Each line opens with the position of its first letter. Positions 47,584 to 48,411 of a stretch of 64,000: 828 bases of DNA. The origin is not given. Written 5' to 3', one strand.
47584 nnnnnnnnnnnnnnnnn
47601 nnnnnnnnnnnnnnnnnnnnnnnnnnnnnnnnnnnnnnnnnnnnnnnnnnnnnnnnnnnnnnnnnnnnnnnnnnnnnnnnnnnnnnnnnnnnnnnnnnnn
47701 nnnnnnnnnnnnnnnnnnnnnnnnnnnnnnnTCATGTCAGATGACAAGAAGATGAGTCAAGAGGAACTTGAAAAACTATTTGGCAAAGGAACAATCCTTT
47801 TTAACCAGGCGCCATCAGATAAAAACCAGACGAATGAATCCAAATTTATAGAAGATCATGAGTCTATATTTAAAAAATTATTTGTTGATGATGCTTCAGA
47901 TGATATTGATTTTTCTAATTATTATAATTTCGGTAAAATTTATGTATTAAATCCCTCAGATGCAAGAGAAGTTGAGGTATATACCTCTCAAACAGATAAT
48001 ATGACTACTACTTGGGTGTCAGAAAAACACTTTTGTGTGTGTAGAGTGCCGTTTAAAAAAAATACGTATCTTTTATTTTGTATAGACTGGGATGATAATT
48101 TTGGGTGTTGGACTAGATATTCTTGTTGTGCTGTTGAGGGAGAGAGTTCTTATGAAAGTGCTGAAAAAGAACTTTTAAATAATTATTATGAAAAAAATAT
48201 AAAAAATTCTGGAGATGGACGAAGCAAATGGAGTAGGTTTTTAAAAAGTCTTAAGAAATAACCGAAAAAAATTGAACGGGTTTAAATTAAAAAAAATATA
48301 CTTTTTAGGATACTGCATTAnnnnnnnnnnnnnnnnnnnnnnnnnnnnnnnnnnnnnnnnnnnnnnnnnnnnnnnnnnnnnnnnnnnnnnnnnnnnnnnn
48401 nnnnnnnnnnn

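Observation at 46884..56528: An integrase-less island sits in tRNA-Arg(CCT) with attL/attR repeats that differ by a compensatory T-stem base pair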

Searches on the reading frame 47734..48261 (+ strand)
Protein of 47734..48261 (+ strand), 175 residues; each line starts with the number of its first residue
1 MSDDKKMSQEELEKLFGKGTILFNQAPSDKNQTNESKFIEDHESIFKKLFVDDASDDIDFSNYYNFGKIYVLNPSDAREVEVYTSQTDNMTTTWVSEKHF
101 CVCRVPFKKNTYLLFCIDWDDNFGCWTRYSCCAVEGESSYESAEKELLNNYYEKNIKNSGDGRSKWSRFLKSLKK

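Call 7: search_protein_families(library=pfam, proteins=[window:47734-48261:+], max_evalue=0.01)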
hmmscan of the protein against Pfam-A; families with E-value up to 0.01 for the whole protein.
window:47734-48261:+ (175 aa): 0 families

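Call 15: find_encoding_contigs(protein=window:47734-48261:+, flank=10000, max_places=10)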
Protein window:47734-48261:+ (175 aa): no gene with exactly this product is on record in the collection.

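Call 35: find_homologous_proteins(query=window:47734-48261:+)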
Query window:47734-48261:+ (175 aa): 1 proteins with E <= 0.001 among 52 candidates.
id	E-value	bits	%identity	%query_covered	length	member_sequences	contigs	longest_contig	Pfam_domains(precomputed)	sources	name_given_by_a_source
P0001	5.9e-115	399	100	100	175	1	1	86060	-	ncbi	-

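Call 36: find_encoding_contigs(protein=P0001, flank=10000)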
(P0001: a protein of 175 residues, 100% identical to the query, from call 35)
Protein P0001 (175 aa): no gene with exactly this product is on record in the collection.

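Call 39: find_encoding_contigs(protein=P0005, flank=10000)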
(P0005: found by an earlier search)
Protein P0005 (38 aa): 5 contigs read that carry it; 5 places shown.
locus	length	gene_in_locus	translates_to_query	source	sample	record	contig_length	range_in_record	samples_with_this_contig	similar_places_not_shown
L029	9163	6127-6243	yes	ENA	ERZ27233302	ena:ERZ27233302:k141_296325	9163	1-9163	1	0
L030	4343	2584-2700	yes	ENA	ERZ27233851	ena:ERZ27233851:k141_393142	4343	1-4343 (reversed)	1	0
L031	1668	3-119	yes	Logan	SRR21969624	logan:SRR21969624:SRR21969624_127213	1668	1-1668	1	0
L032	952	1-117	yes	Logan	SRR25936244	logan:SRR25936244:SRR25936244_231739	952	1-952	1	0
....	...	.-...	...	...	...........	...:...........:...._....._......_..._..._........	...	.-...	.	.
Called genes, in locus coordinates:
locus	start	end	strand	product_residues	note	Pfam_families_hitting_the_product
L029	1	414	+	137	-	?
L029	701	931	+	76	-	-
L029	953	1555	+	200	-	PF13847:Methyltransf_31 (weak), PF13649:Methyltransf_25 (weak)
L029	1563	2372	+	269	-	PF00702:Hydrolase (faint), PF08282:Hydrolase_3, PF05116:S6PP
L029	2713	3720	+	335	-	PF01699:Na_Ca_ex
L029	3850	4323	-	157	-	-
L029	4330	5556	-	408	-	PF01757:Acyl_transf_3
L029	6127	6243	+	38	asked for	-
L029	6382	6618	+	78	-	PF04688:Holin_SPP1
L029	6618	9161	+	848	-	?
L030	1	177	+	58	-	?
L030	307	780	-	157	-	-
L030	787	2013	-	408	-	PF01757:Acyl_transf_3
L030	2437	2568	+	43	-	PF13560:HTH_31 (weak), PF01381:HTH_3 (weak)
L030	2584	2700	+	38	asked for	-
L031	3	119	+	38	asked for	?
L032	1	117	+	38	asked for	?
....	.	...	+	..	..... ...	?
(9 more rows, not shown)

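Call 46: search_protein_families(library=padloc, proteins=[window:47734-48261:+], max_evalue=0.01)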
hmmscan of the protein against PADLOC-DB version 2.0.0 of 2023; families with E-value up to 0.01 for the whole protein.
window:47734-48261:+ (175 aa): 0 families

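Call 68: search_protein_representatives(protein=window:47734-48261:+)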
Query: 175 residues. Proteins with E-value up to 0.001 (for the whole library): 38; up to 1e-10: 18; up to 1e-30: 1. The best 38 are listed.
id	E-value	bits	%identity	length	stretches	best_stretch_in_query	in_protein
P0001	1.9e-115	399.1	100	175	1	1-175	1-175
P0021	4.8e-28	114.5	48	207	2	52-170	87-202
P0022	4.8e-27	111.2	42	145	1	37-172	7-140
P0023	6.0e-25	104.4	40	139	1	37-171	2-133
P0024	3.4e-20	88.9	43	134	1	31-141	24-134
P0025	9.3e-20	87.5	37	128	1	48-173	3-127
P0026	3.9e-19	85.4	34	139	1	38-172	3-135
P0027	8.2e-19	84.4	47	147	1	74-173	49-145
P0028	1.6e-17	80.2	41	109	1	71-171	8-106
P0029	4.2e-17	78.8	42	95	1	37-129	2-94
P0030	1.4e-15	73.9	41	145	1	69-173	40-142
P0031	6.0e-15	71.8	36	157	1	32-172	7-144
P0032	3.8e-14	69.2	31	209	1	26-170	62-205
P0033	2.8e-13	66.4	30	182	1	25-171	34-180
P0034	3.4e-13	66.1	36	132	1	47-170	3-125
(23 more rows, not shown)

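Call 69: find_encoding_contigs(protein=P0021, flank=10000, max_places=5)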
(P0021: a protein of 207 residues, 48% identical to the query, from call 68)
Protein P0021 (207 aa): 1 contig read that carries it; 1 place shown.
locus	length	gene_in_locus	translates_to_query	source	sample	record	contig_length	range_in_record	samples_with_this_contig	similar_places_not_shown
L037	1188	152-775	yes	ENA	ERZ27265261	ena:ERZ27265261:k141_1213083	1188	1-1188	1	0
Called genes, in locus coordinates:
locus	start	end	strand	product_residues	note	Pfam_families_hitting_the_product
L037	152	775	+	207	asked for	-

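Call 70: list_cluster_members(proteins=[P0022, P0023, P0024, P0025, P0026, P0027, P0030, P0031, P0032, P0033])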
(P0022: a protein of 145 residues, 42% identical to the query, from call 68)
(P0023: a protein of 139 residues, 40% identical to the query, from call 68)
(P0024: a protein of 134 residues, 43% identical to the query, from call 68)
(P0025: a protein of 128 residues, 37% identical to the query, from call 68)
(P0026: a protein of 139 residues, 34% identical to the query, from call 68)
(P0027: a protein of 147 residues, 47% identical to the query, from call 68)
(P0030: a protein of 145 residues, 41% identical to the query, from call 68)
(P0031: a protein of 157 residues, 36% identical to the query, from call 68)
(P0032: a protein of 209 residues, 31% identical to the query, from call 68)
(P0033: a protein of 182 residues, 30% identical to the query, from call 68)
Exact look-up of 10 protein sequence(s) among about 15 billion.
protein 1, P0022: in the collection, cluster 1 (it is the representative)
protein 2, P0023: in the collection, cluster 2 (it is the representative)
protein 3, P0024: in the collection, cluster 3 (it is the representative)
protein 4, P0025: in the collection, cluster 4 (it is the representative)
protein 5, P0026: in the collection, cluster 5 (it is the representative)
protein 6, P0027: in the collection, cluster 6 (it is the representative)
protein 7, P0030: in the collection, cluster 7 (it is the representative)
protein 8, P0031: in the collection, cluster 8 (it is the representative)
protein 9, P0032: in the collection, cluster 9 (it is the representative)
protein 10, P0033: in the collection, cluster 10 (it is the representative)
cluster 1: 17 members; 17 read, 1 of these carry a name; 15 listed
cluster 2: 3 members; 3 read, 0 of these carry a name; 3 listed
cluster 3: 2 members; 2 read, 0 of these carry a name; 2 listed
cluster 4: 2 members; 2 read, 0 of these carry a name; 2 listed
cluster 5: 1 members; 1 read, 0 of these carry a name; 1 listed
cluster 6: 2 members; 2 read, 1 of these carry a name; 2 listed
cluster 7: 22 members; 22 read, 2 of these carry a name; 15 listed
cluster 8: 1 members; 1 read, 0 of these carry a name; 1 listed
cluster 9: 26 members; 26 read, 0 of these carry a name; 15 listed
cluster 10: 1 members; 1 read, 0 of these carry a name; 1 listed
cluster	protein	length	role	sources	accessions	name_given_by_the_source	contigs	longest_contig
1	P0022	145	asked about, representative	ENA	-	-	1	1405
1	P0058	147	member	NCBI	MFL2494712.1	MAG: hypothetical protein ACJ0RL_03695 [Porticoccaceae bacterium]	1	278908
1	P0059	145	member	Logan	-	-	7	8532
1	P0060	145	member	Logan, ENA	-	-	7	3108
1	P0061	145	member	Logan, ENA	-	-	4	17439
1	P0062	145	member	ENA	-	-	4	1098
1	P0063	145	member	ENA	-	-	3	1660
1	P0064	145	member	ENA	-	-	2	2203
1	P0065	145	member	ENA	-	-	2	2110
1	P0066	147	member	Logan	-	-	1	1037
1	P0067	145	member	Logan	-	-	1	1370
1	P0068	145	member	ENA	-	-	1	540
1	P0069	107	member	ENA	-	-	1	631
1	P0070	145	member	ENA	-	-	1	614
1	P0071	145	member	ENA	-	-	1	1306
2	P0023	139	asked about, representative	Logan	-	-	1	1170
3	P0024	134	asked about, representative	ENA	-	-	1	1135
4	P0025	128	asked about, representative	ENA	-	-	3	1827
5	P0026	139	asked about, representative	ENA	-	-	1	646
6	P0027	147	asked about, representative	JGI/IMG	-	hypothetical protein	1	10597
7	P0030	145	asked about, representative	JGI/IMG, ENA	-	-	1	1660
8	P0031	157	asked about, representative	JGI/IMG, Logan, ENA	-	-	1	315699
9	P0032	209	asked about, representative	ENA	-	-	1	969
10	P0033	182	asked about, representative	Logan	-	-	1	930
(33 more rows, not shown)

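Call 71: find_encoding_contigs(protein=P0058, flank=10000, max_places=3)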
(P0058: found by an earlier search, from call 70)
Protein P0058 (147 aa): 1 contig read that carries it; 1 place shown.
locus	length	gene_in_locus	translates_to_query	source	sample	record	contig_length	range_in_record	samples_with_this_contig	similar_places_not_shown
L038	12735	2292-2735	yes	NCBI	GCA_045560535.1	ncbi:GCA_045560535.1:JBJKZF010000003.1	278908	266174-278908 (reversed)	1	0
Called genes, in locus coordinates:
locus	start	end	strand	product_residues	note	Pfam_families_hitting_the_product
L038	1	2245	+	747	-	PF00271:Helicase_C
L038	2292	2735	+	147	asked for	-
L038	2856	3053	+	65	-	-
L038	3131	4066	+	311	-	PF28530:DUF8426, PF14281:PDDEXK_4 (faint), PF01939:NucS_C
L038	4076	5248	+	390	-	-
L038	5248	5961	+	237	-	-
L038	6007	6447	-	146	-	-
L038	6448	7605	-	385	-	-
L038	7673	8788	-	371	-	-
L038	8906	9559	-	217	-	-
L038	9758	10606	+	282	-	PF00149:Metallophos, PF12850:Metallophos_2 (faint)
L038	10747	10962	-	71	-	-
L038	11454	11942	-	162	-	PF00293:NUDIX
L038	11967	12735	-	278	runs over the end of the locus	PF03976:PPK2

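Call 72: find_encoding_contigs(protein=P0031, flank=10000, max_places=3)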
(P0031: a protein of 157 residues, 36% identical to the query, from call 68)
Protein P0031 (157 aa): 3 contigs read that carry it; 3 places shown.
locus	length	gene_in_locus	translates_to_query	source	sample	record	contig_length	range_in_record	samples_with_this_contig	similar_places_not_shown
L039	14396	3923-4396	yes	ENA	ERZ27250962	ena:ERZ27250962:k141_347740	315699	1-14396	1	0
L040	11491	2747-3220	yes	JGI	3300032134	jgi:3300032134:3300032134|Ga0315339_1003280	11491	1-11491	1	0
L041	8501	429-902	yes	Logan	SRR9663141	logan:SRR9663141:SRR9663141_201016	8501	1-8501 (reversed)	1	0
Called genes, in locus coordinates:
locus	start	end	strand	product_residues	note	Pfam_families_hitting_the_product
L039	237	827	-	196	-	-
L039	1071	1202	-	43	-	-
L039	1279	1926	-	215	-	-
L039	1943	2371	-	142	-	PF03592:Terminase_2 (weak)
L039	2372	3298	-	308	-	-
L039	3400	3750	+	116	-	-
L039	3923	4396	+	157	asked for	-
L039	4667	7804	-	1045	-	PF04313:HSDR_N, PF04851:ResIII, PF18766:SWI2_SNF2, PF22679:T1R_D3-like, PF11867:T1RH-like_C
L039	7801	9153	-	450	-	PF01420:Methylase_S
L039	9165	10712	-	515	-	PF12161:HsdM_N, PF02384:N6_Mtase, PF05175:MTS (weak), PF01170:UPF0020 (weak), PF07669:Eco57I (weak)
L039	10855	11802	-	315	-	PF13481:AAA_25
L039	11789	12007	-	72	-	PF05930:Phage_AlpA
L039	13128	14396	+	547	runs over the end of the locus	PF05496:RuvB_N (faint), PF13177:DNA_pol3_delta2, PF00004:AAA, PF13401:AAA_22 (weak), PF22608:DNAX_ATPase_lid, PF12169:DNA_pol3_gamma3, PF12170:DNA_pol3_tau_5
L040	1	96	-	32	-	?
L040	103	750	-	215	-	-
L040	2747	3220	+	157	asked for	-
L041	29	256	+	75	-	-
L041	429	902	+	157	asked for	-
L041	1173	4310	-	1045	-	PF04313:HSDR_N, PF04851:ResIII, PF18766:SWI2_SNF2, PF22679:T1R_D3-like, PF11867:T1RH-like_C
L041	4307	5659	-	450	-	PF01420:Methylase_S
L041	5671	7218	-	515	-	PF12161:HsdM_N, PF02384:N6_Mtase, PF05175:MTS (weak), PF01170:UPF0020 (weak), PF07669:Eco57I (weak)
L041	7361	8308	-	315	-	PF13481:AAA_25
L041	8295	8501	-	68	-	?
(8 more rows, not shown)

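Call 84: predict_structure(alignment_id=A3)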
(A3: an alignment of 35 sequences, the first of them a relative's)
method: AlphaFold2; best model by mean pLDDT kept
length: 175 residues; sequences in the alignment: 35
mean_pLDDT: 90.6   pTM: 0.77
mean pLDDT of the five models: 90.6, 90.4, 90.2, 89.6, 89.6
residues with pLDDT >= 90: 132; 70-90: 25; 50-70: 16; < 50: 2
segments of 3 or more residues with pLDDT < 50: none
pLDDT, mean of each block of 10 residues (from residue 1): 80 79 55 86 97 82 96 97 95 95 98 98 95 98 98 96 95 94
secondary structure, 60 per line:
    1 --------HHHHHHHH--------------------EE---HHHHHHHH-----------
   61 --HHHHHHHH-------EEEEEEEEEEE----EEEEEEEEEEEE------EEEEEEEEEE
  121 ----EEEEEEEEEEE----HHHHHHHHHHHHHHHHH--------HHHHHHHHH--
elements in order: H9-16 H42-49 H63-70 E78-88 E93-104 E111-120 E125-135 H140-156 H165-173

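Call 86: fold_search(model_id=the predicted structure, library=pdb)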
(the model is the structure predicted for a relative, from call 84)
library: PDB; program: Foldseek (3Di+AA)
matches with E <= 10: 839; with E <= 0.001: 0
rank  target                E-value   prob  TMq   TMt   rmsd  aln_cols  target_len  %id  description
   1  8c3a_CP               1.4e-01  0.47  0.19  0.16  10.7        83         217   12  Crystal structure of ailanthone bound to the Candida albicans 80S ribosome (released 2024-01-10)
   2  8a3w_SF               1.9e-01  0.38  0.21  0.18  12.3        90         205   10  CRYO-EM STRUCTURE OF LEISHMANIA MAJOR 80S RIBOSOME : WILD TYPE (released 2023-12-20)
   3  9mvg_D                1.9e-01  0.25  0.25  0.30   8.9       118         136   11  Structure of SciW variant L66A bound to the Rhs1 transmembrane domain (released 2026-01-28)
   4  7pzy_D                1.9e-01  0.23  0.20  0.16  14.2       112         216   12  Structure of the vacant Candida albicans 80S ribosome (released 2022-05-18)
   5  6ole_SC               2.2e-01  0.51  0.20  0.16   6.2        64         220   11  Human ribosome nascent chain complex (CDH1-RNC) stalled by a drug-like molecule with AP and PE tRNAs (released 2019-06-19)
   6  6zvk_W3               2.2e-01  0.35  0.22  0.18  12.6        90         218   10  The Halastavi arva virus (HalV) intergenic region IRES promotes translation by the simplest possible initiation mecha (released 2020-12-23)
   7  7qgg_SC               2.2e-01  0.33  0.20  0.16  12.2        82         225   11  Neuronal RNA granules are ribosome complexes stalled at the pre-translocation state (released 2022-10-26)
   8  3k67_A                2.2e-01  0.12  0.16  0.18  13.5       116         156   16  Crystal structure of protein af1124 from archaeoglobus fulgidus (released 2009-10-20)
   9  8jdj_z                2.5e-01  0.28  0.20  0.17  12.1        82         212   11  Structure of the Human cytoplasmic Ribosome with human tRNA Asp(Q34) and mRNA(GAU) (released 2023-12-06)
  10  3qoo                  2.5e-01  0.08  0.16  0.19  15.5       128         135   11  Crystal structure of hot-dog-like Taci_0573 protein from Thermanaerovibrio acidaminovorans (released 2011-02-23)
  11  4uje_BC               2.6e-01  0.12  0.22  0.18  21.4       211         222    9  Regulation of the mammalian elongation cycle by 40S subunit rolling: a eukaryotic-specific ribosome rearrangement (released 2014-07-16)
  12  2b3m                  2.6e-01  0.11  0.16  0.18  13.5       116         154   16  Crystal structure of protein AF1124 from Archaeoglobus fulgidus (released 2005-11-01)
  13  9krp_SC               2.8e-01  0.25  0.20  0.17  11.0        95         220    7  Structure of the HCV IRES-dependent 48S translation initiation complex with eIF5B and eIF3 (released 2025-12-03)
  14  8ove_AP               3.0e-01  0.54  0.21  0.17   6.6        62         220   11  CRYO-EM STRUCTURE OF TRYPANOSOMA BRUCEI PROCYCLIC FORM 80S RIBOSOME : TB11CS6H1 snoRNA mutant (released 2023-11-29)
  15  7qep_S2               3.2e-01  0.44  0.21  0.17   6.6        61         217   11  Cryo-EM structure of the ribosome from Encephalitozoon cuniculi (released 2022-02-09)
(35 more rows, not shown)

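Call 88: fold_search(model_id=the predicted structure, library=viral)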
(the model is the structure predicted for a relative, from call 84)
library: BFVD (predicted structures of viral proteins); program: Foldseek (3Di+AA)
matches with E <= 10: 1150; with E <= 0.001: 0
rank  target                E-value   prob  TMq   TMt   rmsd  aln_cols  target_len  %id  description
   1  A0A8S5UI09            6.7e-03  0.98  0.26  0.39   8.4       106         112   15  Uncharacterized protein [Myoviridae sp. ctu2j3]
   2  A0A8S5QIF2            2.6e-02  0.13  0.11  0.10  18.5       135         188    9  Antitoxin [Siphoviridae sp. cteHV32]
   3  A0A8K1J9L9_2          5.0e-02  0.47  0.24  0.05  14.8       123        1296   12  (no name in the UniProt tables at hand)
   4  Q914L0                5.3e-02  0.12  0.12  0.18  18.9       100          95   11  Uncharacterized protein 20 [Sulfolobus islandicus filamentous virus (isolate Iceland/Hveragerdi)]
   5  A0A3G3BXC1            5.3e-02  0.12  0.14  0.10  20.8       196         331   11  (no name in the UniProt tables at hand)
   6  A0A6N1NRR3            6.8e-02  0.44  0.27  0.26   9.4       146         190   12  Mg640 protein [Tupanvirus deep ocean]
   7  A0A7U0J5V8            6.8e-02  0.18  0.20  0.14  13.2       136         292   12  (no name in the UniProt tables at hand)
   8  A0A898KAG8            8.7e-02  0.25  0.18  0.24  13.5       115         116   11  (no name in the UniProt tables at hand)
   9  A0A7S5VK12            8.7e-02  0.06  0.11  0.13  24.4       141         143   14  (no name in the UniProt tables at hand)
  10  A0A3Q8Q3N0            9.8e-02  0.44  0.25  0.36   7.6       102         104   12  Uncharacterized protein [Sulfolobales Beppu filamentous phage 1]
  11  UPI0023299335         1.0e-01  0.60  0.27  0.20   8.2        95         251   15  (no name look-up for this kind of identifier)
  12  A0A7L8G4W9            1.2e-01  0.12  0.13  0.17  13.8        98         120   11  (no name in the UniProt tables at hand)
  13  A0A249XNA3            1.3e-01  0.33  0.23  0.36   8.1       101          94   11  Uncharacterized protein [Arthrobacter phage GurgleFerb]
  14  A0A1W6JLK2            1.5e-01  0.23  0.15  0.17  11.2        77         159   12  Uncharacterized protein [Lactococcus phage AM8]
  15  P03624                1.8e-01  0.38  0.22  0.10   6.0        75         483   15  Attachment protein G3P [Pseudomonas phage Pf3]
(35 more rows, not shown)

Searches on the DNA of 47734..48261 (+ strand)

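Call 74: search_rna_families(sources=[L039, L040], threshold=gathering)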
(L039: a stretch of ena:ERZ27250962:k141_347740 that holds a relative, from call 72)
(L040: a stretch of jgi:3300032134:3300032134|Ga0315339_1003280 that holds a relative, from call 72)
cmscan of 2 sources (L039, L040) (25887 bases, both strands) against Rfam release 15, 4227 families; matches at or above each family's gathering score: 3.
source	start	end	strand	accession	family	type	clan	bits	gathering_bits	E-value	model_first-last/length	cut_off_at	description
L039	12998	13094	+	RF00169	Bacteria_small_SRP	Gene;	CL00003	72.2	40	1.6e-14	1-97/97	no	Bacterial small signal recognition particle RNA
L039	12545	12633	-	RF00005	tRNA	Gene; tRNA;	CL00001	64.4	29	4.5e-12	1-71/71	no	tRNA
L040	11369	11457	-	RF00005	tRNA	Gene; tRNA;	CL00001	64.4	29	4.5e-12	1-71/71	no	tRNA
